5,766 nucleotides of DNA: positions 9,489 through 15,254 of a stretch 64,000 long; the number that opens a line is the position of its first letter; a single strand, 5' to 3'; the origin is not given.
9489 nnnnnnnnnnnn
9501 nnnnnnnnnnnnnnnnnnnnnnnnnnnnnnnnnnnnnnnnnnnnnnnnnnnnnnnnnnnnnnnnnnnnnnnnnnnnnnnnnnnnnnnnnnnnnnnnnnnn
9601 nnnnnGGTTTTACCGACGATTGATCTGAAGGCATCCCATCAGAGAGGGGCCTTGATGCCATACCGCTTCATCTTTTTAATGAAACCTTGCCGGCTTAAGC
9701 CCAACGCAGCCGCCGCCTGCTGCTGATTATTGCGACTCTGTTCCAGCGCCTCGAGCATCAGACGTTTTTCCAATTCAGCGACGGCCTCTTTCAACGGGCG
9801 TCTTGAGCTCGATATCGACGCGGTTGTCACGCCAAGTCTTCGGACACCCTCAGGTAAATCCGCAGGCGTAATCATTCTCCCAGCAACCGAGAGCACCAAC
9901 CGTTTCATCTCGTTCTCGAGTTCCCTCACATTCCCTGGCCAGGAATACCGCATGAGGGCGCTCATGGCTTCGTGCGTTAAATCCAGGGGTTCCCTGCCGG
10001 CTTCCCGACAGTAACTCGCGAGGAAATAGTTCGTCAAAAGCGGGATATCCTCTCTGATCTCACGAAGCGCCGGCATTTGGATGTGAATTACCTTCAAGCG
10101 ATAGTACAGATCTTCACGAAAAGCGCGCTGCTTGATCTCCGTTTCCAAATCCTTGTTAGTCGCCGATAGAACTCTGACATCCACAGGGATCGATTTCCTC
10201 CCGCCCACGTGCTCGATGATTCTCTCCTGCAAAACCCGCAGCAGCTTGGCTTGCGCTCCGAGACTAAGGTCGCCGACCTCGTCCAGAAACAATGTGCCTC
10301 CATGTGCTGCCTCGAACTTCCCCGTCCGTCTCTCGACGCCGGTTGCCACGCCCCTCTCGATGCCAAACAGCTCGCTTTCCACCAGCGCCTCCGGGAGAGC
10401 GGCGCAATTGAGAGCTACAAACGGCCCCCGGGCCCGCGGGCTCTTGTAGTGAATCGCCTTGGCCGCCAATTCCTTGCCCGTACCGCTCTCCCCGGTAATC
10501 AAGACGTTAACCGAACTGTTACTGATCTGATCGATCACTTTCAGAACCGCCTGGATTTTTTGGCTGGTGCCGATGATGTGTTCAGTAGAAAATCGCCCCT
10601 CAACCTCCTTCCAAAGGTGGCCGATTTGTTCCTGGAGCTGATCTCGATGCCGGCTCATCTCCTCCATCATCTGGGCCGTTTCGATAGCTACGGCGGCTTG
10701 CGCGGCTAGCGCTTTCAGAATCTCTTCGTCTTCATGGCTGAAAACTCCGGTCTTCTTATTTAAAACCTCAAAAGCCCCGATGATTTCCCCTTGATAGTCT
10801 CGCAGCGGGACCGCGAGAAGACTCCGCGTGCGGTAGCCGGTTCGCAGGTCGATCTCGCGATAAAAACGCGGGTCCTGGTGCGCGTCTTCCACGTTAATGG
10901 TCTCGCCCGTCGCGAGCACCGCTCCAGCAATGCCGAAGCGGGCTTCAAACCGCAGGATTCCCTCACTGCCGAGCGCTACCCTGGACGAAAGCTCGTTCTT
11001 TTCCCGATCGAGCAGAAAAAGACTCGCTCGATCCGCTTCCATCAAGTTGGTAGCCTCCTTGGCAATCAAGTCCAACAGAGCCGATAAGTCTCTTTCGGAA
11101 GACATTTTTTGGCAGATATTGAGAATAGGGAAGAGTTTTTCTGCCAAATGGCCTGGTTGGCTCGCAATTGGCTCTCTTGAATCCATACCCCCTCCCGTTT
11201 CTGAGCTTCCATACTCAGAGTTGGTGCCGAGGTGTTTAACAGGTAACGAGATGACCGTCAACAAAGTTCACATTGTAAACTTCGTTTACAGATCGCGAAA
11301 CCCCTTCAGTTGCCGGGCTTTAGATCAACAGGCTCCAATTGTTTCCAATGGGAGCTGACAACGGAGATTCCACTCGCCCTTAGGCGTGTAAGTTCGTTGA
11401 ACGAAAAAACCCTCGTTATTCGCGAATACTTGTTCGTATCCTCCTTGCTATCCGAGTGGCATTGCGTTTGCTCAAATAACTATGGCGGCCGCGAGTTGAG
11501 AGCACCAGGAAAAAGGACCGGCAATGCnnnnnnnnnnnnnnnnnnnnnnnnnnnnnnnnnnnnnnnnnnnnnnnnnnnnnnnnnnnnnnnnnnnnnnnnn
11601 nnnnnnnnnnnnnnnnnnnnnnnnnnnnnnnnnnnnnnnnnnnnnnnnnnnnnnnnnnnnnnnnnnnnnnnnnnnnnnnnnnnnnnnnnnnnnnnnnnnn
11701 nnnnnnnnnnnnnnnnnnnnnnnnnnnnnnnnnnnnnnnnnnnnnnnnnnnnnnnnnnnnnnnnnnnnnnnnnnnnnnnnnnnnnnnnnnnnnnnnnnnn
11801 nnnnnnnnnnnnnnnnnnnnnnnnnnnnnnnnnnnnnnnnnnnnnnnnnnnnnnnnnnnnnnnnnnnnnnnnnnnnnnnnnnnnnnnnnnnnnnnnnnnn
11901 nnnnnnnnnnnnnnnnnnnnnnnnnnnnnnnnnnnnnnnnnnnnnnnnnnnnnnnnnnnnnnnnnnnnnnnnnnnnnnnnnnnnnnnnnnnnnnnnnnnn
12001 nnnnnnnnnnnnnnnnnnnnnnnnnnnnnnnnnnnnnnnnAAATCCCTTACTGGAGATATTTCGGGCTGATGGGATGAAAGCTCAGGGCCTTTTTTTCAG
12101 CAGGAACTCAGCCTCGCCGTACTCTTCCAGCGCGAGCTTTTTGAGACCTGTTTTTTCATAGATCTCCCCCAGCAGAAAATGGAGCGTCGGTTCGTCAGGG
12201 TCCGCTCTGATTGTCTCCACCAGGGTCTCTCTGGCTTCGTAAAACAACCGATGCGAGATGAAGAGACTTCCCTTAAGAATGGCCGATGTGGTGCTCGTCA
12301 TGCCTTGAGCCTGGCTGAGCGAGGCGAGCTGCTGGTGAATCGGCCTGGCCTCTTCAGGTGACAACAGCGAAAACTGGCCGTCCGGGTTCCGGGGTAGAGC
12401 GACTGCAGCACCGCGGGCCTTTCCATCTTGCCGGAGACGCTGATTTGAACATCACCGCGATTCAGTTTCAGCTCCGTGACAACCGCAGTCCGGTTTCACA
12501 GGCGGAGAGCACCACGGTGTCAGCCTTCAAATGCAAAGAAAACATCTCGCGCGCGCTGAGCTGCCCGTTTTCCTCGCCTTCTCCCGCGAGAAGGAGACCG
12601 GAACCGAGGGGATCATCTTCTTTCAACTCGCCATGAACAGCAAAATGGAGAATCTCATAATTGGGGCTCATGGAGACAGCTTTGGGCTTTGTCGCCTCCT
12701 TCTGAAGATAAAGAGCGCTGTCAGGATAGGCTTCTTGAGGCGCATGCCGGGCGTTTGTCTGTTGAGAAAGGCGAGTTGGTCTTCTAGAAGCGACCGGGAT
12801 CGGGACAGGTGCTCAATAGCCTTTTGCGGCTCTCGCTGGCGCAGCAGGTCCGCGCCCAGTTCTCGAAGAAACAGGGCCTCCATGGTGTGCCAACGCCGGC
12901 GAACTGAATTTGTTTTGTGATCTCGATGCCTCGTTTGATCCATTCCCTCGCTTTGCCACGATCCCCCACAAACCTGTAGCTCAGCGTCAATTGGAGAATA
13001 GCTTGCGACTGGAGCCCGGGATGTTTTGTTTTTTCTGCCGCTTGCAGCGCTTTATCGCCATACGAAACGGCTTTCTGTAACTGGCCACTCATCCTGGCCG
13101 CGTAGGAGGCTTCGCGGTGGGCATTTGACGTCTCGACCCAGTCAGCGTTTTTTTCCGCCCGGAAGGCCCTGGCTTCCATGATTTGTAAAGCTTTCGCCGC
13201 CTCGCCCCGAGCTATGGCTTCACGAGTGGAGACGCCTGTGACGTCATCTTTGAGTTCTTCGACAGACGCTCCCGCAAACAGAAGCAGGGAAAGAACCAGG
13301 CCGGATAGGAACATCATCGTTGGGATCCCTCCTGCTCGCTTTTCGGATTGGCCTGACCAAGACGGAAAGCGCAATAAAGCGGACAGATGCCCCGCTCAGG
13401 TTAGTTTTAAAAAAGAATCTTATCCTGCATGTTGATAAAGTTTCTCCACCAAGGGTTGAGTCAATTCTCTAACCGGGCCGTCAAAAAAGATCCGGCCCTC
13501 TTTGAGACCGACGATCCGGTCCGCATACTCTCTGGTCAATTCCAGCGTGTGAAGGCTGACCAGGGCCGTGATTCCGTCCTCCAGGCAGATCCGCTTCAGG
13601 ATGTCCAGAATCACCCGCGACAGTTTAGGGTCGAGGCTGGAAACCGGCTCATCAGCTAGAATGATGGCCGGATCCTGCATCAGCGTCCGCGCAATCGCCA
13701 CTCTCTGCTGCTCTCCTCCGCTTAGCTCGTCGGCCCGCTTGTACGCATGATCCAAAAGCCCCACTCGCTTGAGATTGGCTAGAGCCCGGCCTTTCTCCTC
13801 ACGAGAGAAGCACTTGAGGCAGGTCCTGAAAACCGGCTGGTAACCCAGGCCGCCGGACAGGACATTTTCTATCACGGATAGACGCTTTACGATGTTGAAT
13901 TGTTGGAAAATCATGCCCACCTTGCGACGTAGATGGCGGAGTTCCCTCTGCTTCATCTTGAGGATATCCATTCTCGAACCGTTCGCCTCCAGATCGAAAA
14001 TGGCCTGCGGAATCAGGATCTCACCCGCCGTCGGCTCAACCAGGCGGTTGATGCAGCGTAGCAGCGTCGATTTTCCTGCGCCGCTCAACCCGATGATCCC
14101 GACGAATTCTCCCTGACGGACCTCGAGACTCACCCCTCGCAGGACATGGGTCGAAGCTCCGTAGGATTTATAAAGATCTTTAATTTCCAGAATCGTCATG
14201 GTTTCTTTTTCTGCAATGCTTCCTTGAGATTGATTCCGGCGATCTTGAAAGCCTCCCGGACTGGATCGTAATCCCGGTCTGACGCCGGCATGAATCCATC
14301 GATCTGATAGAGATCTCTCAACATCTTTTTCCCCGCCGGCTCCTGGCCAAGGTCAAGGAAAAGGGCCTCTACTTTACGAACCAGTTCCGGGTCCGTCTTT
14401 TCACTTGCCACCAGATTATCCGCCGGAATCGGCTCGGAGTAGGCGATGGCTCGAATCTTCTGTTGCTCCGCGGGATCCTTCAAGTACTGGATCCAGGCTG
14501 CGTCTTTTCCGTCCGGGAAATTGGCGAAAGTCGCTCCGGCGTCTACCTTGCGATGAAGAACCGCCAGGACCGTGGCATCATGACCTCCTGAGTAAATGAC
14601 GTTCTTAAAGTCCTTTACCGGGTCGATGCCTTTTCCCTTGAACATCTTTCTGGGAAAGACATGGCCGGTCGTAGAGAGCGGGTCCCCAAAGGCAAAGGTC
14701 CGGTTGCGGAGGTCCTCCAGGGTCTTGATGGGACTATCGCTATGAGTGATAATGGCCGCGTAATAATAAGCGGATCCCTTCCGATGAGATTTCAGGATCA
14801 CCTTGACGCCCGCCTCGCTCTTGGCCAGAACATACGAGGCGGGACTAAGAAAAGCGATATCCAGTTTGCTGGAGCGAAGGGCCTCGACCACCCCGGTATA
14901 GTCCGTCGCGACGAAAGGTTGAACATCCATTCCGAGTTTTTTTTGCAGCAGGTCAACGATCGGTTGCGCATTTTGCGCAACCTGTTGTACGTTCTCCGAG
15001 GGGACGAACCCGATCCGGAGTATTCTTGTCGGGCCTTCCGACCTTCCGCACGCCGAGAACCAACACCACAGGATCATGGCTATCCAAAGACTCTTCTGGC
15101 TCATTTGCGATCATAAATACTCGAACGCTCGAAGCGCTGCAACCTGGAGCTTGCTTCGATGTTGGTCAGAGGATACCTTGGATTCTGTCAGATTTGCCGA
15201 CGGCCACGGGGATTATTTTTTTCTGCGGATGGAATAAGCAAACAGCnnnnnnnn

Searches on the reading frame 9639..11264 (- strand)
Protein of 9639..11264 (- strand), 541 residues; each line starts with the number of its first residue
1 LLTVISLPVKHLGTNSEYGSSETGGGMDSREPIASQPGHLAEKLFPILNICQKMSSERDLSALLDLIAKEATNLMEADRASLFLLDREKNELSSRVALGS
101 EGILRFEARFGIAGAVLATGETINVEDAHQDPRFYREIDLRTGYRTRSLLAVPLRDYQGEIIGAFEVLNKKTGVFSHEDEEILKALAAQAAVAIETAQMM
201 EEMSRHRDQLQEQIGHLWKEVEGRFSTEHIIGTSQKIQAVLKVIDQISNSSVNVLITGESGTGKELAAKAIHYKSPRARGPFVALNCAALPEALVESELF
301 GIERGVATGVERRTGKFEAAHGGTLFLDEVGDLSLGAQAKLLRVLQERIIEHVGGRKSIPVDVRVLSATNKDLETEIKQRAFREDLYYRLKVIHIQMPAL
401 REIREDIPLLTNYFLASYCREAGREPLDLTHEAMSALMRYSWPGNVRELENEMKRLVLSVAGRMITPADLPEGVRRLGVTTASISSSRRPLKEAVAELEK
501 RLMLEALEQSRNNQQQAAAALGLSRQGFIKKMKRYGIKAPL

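Call 49: search_protein_families(library=pfam, proteins=[window:9639-11264:-], max_evalue=0.00001)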
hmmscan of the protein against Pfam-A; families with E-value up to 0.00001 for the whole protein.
window:9639-11264:- (541 aa): 8 families
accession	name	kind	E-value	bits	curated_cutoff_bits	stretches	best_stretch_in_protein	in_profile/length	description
PF00158.32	Sigma54_activat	-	2e-66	223.3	20.2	1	230-396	1-168/168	Sigma-54 interaction domain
PF25601.1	AAA_lid_14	-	5.8e-24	84.2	27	1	401-476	1-76/87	AAA+ ATPase lid domain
PF01590.32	GAF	-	1.3e-23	84.4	22.4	1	59-194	1-133/133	GAF domain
PF14532.12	Sigma54_activ_2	-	1.6e-22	80.7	25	1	231-400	1-138/138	Sigma-54 interaction domain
PF13185.12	GAF_2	-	3.8e-18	66.4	28.6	1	57-195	1-136/136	GAF domain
PF02954.25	HTH_8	-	1e-11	44.8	22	1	495-535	2-42/42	Bacterial regulatory protein, Fis family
PF13492.12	GAF_3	-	8.5e-11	42.8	27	1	62-195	4-128/129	GAF domain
PF18024.7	HTH_50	-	5.5e-07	29.6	27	1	490-538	3-50/50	Helix-turn-helix domain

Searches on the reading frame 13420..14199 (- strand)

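Call 49: search_protein_families(library=pfam, proteins=[window:13420-14199:-], max_evalue=0.00001)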
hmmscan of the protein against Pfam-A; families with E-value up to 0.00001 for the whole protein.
window:13420-14199:- (259 aa): 2 families
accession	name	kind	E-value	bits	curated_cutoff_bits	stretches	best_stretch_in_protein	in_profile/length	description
PF00005.33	ABC_tran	-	1e-34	120.5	25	1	20-186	1-136/137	ABC transporter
PF13304.12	AAA_21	-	2.6e-06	28.2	27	0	32-53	1-22/304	AAA domain, putative AbiEii toxin, Type IV TA system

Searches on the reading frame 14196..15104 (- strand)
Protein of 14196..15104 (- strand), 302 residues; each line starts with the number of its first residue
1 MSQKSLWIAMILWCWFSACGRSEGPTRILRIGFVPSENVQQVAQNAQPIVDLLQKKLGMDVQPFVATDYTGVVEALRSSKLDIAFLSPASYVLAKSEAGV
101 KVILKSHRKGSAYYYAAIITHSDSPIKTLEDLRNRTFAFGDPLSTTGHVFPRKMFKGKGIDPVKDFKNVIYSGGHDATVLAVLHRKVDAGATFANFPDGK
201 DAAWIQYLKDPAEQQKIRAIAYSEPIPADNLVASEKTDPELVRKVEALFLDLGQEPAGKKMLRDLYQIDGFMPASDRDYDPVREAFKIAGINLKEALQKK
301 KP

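Call 50: search_protein_families(library=pfam, proteins=[window:14196-15104:-], max_evalue=0.00001)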
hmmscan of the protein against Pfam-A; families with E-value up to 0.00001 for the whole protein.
window:14196-15104:- (302 aa): 2 families
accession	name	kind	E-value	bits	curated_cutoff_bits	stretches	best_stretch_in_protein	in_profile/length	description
PF12974.12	Phosphonate-bd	-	7.3e-74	248.6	27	1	31-279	1-242/242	ABC transporter, phosphonate, periplasmic substrate-binding protein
PF09084.16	NMT1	-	8.6e-07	29.5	20.5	1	56-196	18-151/216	NMT1/THI5 like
